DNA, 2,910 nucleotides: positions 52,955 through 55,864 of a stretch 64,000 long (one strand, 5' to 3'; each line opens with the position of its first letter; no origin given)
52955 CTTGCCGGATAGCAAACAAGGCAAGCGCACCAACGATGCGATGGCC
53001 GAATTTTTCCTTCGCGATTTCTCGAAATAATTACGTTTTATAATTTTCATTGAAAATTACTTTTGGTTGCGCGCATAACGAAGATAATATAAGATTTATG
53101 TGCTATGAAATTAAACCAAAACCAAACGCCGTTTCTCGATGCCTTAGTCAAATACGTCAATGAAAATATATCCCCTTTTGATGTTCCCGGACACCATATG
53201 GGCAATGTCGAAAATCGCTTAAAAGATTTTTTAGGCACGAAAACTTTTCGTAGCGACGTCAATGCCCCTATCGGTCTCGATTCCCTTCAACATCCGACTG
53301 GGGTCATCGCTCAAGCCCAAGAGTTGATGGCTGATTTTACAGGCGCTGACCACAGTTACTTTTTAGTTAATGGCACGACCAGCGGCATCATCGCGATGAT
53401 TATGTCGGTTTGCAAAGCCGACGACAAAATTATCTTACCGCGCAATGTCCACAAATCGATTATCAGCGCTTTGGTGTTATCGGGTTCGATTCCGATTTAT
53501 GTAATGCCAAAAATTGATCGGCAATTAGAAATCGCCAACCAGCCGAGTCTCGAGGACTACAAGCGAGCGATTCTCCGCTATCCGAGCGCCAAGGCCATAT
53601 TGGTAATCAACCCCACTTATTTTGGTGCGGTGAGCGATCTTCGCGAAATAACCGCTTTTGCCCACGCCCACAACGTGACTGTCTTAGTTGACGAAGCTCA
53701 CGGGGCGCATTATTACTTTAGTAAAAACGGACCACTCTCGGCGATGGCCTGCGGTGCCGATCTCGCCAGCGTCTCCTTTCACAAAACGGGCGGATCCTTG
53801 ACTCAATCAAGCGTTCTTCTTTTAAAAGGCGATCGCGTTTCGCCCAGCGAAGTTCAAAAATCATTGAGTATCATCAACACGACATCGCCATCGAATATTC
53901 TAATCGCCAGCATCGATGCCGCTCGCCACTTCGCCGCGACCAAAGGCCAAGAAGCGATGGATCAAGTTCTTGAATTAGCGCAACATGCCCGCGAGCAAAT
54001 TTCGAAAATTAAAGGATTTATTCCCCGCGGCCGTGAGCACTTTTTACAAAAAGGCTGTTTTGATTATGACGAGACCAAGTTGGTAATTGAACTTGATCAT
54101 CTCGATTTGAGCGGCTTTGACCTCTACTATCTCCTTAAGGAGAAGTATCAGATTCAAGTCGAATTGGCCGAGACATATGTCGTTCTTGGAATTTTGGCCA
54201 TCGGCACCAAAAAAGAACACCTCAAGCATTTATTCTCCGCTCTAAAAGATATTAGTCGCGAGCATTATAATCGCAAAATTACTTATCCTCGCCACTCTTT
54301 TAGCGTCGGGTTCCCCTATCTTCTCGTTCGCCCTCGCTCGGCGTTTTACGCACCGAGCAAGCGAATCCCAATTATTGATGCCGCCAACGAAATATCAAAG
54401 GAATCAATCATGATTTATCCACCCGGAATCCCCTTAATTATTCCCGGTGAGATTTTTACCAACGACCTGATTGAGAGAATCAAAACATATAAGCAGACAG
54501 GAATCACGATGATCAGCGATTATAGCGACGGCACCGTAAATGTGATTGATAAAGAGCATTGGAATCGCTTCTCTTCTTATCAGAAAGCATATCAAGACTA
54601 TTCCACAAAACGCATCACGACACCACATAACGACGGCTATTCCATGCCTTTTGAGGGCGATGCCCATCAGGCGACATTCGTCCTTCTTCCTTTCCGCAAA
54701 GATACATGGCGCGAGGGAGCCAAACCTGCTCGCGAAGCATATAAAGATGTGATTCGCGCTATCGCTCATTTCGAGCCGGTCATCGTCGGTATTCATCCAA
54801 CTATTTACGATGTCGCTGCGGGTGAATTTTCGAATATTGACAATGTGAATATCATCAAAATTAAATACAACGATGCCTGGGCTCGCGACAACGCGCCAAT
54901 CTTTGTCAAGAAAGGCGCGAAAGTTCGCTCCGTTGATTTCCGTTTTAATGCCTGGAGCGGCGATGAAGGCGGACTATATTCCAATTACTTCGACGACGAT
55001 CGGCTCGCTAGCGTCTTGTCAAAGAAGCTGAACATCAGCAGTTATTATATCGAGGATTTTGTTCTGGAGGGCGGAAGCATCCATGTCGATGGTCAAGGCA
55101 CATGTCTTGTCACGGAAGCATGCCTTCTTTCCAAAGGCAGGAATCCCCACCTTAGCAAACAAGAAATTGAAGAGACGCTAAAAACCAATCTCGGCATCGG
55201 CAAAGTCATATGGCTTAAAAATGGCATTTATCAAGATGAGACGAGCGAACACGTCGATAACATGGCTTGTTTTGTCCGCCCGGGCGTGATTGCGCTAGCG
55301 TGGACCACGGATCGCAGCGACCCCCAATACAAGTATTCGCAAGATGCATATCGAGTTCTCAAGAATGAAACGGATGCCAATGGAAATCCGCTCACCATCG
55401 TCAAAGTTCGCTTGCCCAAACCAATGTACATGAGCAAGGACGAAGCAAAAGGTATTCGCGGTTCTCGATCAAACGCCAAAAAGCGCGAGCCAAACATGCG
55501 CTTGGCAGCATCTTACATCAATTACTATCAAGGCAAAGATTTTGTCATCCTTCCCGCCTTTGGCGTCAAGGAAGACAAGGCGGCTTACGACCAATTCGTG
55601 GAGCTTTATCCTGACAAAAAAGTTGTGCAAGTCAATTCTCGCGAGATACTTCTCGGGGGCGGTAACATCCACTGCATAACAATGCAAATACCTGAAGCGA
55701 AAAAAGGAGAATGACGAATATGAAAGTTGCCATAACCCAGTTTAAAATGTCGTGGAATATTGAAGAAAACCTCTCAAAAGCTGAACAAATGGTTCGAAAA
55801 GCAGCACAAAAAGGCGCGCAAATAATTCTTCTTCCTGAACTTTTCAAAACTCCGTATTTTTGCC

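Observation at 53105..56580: Single-polypeptide fusion of arginine decarboxylase and agmatine deiminase, followed by aguB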

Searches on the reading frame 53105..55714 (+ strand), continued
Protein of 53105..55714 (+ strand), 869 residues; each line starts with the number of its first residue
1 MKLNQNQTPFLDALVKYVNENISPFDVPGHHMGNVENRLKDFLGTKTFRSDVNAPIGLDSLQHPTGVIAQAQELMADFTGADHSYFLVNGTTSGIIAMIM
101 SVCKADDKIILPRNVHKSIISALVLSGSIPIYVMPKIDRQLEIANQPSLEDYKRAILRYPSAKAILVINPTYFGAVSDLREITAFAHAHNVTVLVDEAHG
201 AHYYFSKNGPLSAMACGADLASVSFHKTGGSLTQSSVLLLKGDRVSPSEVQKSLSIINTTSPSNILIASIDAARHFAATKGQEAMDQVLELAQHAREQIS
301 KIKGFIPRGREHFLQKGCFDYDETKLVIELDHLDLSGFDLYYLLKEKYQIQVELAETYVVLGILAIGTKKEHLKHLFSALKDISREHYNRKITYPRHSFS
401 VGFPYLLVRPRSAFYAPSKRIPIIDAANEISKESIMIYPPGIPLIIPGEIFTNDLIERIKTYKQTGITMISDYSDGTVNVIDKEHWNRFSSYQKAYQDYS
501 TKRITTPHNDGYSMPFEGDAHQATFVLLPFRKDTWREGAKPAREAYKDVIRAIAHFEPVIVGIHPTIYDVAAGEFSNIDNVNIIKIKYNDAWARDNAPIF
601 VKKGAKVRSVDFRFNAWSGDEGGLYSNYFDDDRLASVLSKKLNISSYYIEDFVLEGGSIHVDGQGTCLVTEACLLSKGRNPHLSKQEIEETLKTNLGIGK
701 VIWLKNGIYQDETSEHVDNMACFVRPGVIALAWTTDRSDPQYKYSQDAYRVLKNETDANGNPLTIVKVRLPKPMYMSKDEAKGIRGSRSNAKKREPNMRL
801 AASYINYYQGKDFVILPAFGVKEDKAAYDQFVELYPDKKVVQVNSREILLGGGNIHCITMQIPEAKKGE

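Call 60: find_encoding_contigs(protein=P0144, flank=6000, max_places=3)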
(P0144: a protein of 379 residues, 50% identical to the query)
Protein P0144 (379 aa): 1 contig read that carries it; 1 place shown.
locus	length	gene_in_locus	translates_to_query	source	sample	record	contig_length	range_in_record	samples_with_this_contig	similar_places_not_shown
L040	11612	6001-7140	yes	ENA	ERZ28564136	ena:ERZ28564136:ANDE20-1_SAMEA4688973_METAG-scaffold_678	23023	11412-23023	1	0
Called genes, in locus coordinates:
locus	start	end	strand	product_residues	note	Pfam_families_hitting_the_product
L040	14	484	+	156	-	-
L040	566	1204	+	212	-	PF01712:dNK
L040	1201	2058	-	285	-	-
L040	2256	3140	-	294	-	PF01116:F_bP_aldolase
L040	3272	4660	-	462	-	PF00485:PRK (faint)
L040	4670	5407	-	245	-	PF02674:Colicin_V (weak)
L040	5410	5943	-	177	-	PF01965:DJ-1_PfpI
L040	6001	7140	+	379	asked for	PF04371:PAD_porph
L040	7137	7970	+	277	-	PF00795:CN_hydrolase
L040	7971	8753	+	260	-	PF03372:Exo_endo_phos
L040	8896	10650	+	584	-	PF00753:Lactamase_B, PF12706:Lactamase_B_2 (weak), PF22505:RNase_J_b_CASP, PF17770:RNase_J_C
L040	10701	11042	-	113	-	-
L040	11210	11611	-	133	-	?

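Call 61: search_protein_families(library=ncbifam, proteins=[L039:2108-2977:+, L040:7137-7970:+], max_evalue=1e-10)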
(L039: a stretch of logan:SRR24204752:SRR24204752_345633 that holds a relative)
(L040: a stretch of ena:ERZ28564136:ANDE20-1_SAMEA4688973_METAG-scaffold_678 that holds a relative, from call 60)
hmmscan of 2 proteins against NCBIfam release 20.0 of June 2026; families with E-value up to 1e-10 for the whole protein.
L039:2108-2977:+ (289 aa): 4 families
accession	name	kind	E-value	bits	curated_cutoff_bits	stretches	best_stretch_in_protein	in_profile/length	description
TIGR01230.1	agmatinase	equivalog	1.1e-82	277.7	174.3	1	12-281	4-274/275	agmatinase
NF002564.0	PRK02190.1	subfamily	3.4e-54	184.1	302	1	15-284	27-302/307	agmatinase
TIGR01227.1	hutG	equivalog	5.6e-27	94.8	229.15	1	67-278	77-304/307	formimidoylglutamase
TIGR01229.1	rocF_arginase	equivalog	9e-23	81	227.6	1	86-271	68-284/300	arginase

L040:7137-7970:+ (277 aa): 3 families
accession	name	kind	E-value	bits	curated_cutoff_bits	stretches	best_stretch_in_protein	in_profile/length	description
TIGR03381.1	agmatine_aguB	equivalog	7.3e-108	360.1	410.25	1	3-267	1-279/279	N-carbamoylputrescine amidase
NF040852.1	nitrile_Arch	equivalog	4e-28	98.3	500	1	15-267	14-251/262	nitrilase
NF010588.0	PRK13981.1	equivalog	5e-18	64.8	479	1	15-251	18-241/546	NAD+ synthase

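Call 62: find_encoding_contigs(protein=P0127, flank=5000, max_places=2)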
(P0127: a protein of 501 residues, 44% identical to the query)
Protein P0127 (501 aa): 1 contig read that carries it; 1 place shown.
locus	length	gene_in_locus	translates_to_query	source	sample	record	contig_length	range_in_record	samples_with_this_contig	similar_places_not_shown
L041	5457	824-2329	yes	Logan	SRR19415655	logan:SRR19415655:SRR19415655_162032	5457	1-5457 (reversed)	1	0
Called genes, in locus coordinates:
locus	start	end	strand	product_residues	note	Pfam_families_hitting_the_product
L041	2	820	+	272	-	?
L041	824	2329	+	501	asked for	PF01276:OKR_DC_1, PF00266:Aminotran_5 (weak), PF05889:SepSecS, PF00155:Aminotran_1_2, PF01041:DegT_DnrJ_EryC1, PF03711:OKR_DC_1_C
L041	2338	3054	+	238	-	PF00205:TPP_enzyme_M (faint), PF02146:SIR2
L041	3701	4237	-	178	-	-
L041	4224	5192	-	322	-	-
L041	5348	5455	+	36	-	?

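Call 63: find_encoding_contigs(protein=P0130, flank=5000, max_places=2)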
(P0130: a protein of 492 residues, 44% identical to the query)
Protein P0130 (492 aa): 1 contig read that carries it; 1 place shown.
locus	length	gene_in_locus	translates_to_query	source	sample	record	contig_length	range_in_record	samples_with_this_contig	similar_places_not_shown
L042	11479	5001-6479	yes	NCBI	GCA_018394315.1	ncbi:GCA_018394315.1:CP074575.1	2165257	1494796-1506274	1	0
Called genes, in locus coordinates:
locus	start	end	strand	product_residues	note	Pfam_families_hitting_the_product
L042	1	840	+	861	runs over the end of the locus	PF00133:tRNA-synt_1, PF01406:tRNA-synt_1e (faint), PF09334:tRNA-synt_1g, PF13603:tRNA-synt_1_2, PF09334:tRNA-synt_1g, PF00133:tRNA-synt_1, PF08264:Anticodon_1, PF10458:Val_tRNA-synt_C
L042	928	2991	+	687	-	PF00009:GTP_EFTU, PF01926:MMR_HSR1 (weak), PF03144:GTP_EFTU_D2 (faint), PF22042:EF-G_D2, PF14492:EFG_III, PF16658:RF3_C, PF03764:EFG_IV, PF00679:EFG_C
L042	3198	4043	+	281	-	PF02645:DegV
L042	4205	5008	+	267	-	PF02675:AdoMet_dc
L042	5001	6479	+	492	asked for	PF01276:OKR_DC_1, PF00266:Aminotran_5 (weak), PF00155:Aminotran_1_2, PF01041:DegT_DnrJ_EryC1 (weak), PF03711:OKR_DC_1_C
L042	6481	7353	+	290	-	PF17284:Spermine_synt_N, PF01564:Spermine_synth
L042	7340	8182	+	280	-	PF00491:Arginase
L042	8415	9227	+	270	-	PF00106:adh_short, PF01370:Epimerase, PF08659:KR, PF13561:adh_short_C2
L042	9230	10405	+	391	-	PF00155:Aminotran_1_2, PF00266:Aminotran_5 (weak), PF01053:Cys_Met_Meta_PP, PF01212:Beta_elim_lyase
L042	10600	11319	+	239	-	PF12801:Fer4_5 (faint), PF13187:Fer4_9 (faint), PF13237:Fer4_10 (faint)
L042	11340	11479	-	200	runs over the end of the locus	PF00440:TetR_N, PF14278:TetR_C_8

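Call 73: fold_search(model_id=the predicted structure, library=pdb)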
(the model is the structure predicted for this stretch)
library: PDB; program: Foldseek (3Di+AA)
matches with E <= 10: 1926; with E <= 0.001: 1597
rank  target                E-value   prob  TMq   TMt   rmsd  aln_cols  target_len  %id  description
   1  3h7c                  4.7e-43  1.00  0.40  0.94   1.6       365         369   42  Crystal Structure of Arabidopsis thaliana Agmatine Deiminase from Cell Free Expression (released 2009-05-26)
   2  1vkp_B                1.5e-42  1.00  0.40  0.95   1.7       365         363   43  X-RAY STRUCTURE OF GENE PRODUCT FROM ARABIDOPSIS THALIANA AT5G08170, AGMATINE IMINOHYDROLASE (released 2004-08-17)
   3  1vkp_A                3.1e-42  1.00  0.40  0.95   1.6       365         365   43  X-RAY STRUCTURE OF GENE PRODUCT FROM ARABIDOPSIS THALIANA AT5G08170, AGMATINE IMINOHYDROLASE (released 2004-08-17)
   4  3h7k                  7.6e-42  1.00  0.41  0.95   1.5       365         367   42  Crystal Structure of Arabidopsis thaliana Agmatine Deiminase Complexed with a Covalently Bound Reaction Intermediate (released 2009-05-26)
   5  2jer_H                3.0e-41  1.00  0.40  0.94   1.7       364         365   41  Agmatine deiminase of Enterococcus faecalis catalyzing its reaction. (released 2007-01-30)
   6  6nic_A                5.6e-41  1.00  0.39  0.95   1.6       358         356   43  Crystal Structure of Medicago truncatula Agmatine Iminohydrolase (Deiminase) in Complex with 6-aminohexanamide (released 2019-03-20)
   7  6nic_D                7.9e-41  1.00  0.39  0.94   1.5       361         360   43  Crystal Structure of Medicago truncatula Agmatine Iminohydrolase (Deiminase) in Complex with 6-aminohexanamide (released 2019-03-20)
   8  2jer_E                8.4e-41  1.00  0.40  0.93   1.9       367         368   40  Agmatine deiminase of Enterococcus faecalis catalyzing its reaction. (released 2007-01-30)
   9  2jer_C                1.1e-40  1.00  0.40  0.94   1.7       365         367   40  Agmatine deiminase of Enterococcus faecalis catalyzing its reaction. (released 2007-01-30)
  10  2jer_B                1.2e-40  1.00  0.40  0.94   1.5       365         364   41  Agmatine deiminase of Enterococcus faecalis catalyzing its reaction. (released 2007-01-30)
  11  2ewo_A                1.3e-40  1.00  0.39  0.93   2.2       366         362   43  X-ray structure of putative agmatine deiminase Q8DW17, Northeast Structural Genomics target SmR6. (released 2005-12-06)
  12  6nic_C                1.3e-40  1.00  0.39  0.94   1.7       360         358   43  Crystal Structure of Medicago truncatula Agmatine Iminohydrolase (Deiminase) in Complex with 6-aminohexanamide (released 2019-03-20)
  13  2jer_D                1.6e-40  1.00  0.40  0.93   2.2       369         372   40  Agmatine deiminase of Enterococcus faecalis catalyzing its reaction. (released 2007-01-30)
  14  6nib                  3.1e-40  1.00  0.38  0.95   1.8       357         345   42  Crystal Structure of Medicago truncatula Agmatine Iminohydrolase (Deiminase) (released 2019-03-20)
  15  2jer_A                3.1e-40  1.00  0.40  0.93   1.7       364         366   41  Agmatine deiminase of Enterococcus faecalis catalyzing its reaction. (released 2007-01-30)
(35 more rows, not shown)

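Call 82: find_encoding_contigs(protein=P0121, flank=5000, max_places=2)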
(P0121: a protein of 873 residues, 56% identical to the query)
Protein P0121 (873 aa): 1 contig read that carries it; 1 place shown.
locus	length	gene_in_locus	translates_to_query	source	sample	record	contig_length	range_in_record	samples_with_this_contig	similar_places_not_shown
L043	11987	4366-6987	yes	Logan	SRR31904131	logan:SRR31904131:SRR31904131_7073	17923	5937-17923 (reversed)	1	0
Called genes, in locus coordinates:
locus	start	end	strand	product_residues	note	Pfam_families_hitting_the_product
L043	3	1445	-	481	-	?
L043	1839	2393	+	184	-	PF13302:Acetyltransf_3, PF00583:Acetyltransf_1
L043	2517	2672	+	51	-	-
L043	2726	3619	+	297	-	PF00291:PALP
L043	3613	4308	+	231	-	PF25087:GMPPB_C (faint), PF00132:Hexapep (weak)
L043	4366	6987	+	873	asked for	PF01276:OKR_DC_1, PF01212:Beta_elim_lyase (weak), PF00155:Aminotran_1_2, PF00266:Aminotran_5 (faint), PF01041:DegT_DnrJ_EryC1, PF03711:OKR_DC_1_C (faint), PF04371:PAD_porph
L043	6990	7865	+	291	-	PF00795:CN_hydrolase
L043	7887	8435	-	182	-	PF01168:Ala_racemase_N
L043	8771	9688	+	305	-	-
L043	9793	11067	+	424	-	PF05697:Trigger_N, PF00254:FKBP_C, PF05698:Trigger_C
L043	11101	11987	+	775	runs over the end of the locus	PF02190:LON_substr_bdg, PF00004:AAA, PF07728:AAA_5 (weak), PF22667:Lon_lid, PF05362:Lon_C, PF13541:ChlI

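Call 83: find_encoding_contigs(protein=P0129, flank=3000, max_places=2)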
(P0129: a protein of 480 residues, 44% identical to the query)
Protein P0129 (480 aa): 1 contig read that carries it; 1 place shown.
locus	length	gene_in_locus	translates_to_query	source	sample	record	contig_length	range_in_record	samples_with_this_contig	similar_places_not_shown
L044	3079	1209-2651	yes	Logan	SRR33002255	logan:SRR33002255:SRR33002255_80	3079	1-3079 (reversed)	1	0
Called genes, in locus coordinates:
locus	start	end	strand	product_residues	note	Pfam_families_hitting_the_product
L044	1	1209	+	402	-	?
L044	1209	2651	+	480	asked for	PF01276:OKR_DC_1, PF00155:Aminotran_1_2, PF00266:Aminotran_5 (weak), PF01041:DegT_DnrJ_EryC1, PF03711:OKR_DC_1_C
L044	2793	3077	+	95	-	?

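Call 84: find_encoding_contigs(protein=P0225, flank=5000, max_places=2)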
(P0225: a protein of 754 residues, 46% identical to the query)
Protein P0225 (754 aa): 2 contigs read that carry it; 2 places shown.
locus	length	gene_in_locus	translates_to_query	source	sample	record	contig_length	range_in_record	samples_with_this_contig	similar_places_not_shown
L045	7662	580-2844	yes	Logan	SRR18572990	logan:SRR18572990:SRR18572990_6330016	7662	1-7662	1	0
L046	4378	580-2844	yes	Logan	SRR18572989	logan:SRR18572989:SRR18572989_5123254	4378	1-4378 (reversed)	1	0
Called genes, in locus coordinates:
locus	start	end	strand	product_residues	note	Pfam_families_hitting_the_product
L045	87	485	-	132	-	-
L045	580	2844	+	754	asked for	PF04371:PAD_porph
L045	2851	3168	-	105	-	-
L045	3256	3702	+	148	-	-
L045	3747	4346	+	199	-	-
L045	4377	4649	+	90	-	-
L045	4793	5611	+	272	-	PF07608:DUF1571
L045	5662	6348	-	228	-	-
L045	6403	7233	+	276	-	-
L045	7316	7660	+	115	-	?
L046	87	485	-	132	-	-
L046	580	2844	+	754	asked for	PF04371:PAD_porph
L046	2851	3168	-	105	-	-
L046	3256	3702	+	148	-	-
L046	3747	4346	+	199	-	-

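Call 85: search_protein_families(library=pfam, proteins=[L044:1-1209:+, L044:2793-3077:+, L041:2-820:+, L043:6990-7865:+, L039:2-553:-], max_evalue=0.001)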
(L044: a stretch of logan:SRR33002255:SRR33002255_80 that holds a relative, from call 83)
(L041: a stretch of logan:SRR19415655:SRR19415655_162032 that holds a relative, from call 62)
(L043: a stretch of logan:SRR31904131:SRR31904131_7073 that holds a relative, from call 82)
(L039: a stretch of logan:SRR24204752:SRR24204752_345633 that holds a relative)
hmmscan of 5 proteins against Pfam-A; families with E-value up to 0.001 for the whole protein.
L044:1-1209:+ (402 aa): 3 families
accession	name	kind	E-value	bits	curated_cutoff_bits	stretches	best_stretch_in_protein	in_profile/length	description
PF02773.21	S-AdoMet_synt_C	-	5.3e-59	198.5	25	1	245-388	1-138/138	S-adenosylmethionine synthetase, C-terminal domain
PF00438.25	S-AdoMet_synt_N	-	3.6e-38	130.5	33.1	1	15-112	2-99/99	S-adenosylmethionine synthetase, N-terminal domain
PF02772.21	S-AdoMet_synt_M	-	1.4e-37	128.9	29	1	127-243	2-120/120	S-adenosylmethionine synthetase, central domain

L044:2793-3077:+ (95 aa): 0 families

L041:2-820:+ (272 aa): 2 families
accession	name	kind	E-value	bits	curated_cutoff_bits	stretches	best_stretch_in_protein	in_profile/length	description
PF02773.21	S-AdoMet_synt_C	-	6.1e-61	204.8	25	1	118-261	1-138/138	S-adenosylmethionine synthetase, C-terminal domain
PF02772.21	S-AdoMet_synt_M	-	2.7e-40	137.7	29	1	1-116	4-120/120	S-adenosylmethionine synthetase, central domain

L043:6990-7865:+ (291 aa): 1 family
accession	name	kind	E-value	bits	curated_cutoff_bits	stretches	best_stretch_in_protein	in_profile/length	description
PF00795.27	CN_hydrolase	-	4.3e-61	206.9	23.2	1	4-263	1-255/256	Carbon-nitrogen hydrolase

L039:2-553:- (184 aa): 1 family
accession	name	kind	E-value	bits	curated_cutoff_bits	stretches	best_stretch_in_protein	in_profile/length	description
PF02163.28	Peptidase_M50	-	0.00016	21.6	27.2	1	51-159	2-99/221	Peptidase family M50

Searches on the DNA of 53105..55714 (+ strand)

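Call 64: search_rna_families(source=L037, start=10400, end=10829, threshold=evalue, max_evalue=0.001)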
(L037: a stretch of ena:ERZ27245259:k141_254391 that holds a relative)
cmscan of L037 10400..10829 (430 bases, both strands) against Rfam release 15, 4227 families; matches with E-value up to 0.001: 1.
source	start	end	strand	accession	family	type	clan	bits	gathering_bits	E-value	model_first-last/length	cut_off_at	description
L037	10678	10829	+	RF00023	tmRNA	Gene;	CL00001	28.8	47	6e-10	1-185/374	3'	transfer-messenger RNA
